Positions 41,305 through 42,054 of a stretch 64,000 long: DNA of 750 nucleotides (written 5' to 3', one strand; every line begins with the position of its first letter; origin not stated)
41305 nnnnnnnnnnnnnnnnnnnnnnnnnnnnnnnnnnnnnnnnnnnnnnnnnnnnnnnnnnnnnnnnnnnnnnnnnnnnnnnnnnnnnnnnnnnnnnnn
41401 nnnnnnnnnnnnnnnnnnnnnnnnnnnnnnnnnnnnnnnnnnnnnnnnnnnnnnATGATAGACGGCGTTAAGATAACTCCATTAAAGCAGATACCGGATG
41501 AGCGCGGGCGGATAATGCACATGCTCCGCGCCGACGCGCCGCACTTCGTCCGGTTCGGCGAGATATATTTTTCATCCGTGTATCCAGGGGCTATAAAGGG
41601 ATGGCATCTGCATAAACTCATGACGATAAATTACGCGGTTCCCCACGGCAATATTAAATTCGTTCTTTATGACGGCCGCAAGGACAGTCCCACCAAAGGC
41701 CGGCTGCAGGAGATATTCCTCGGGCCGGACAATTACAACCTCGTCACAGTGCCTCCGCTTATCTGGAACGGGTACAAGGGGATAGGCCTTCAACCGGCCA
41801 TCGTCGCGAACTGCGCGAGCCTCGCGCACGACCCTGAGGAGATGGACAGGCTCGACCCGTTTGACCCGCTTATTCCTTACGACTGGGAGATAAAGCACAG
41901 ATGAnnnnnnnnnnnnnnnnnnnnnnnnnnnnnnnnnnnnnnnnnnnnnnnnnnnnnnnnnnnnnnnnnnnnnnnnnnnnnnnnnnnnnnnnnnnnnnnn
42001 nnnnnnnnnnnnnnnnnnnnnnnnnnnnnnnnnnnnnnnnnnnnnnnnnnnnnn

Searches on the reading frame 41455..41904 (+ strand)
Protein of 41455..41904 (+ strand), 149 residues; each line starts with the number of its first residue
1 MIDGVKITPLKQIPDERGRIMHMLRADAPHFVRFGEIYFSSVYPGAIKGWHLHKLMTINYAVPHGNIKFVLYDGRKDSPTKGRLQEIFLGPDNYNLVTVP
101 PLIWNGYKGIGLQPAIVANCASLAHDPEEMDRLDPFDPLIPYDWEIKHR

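Call 84: search_protein_families(library=pfam, proteins=[window:41455-41904:+], max_evalue=1)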
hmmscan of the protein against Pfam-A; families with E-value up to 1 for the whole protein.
window:41455-41904:+ (149 aa): 4 families
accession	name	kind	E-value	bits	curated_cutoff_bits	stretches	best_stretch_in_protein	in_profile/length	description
PF00908.23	dTDP_sugar_isom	-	4.7e-09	36.6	27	1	2-145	4-153/168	dTDP-4-dehydrorhamnose 3,5-epimerase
PF05523.17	FdtA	-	0.00034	20.8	23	1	4-111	2-101/131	WxcM-like, C-terminal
PF14667.12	Polysacc_synt_C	-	0.0059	17.2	28.7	1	15-77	3-60/111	Polysaccharide biosynthesis C-terminal domain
PF01358.24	PARP_regulatory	-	0.33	10.3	25.4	1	42-88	61-106/292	Poly A polymerase regulatory subunit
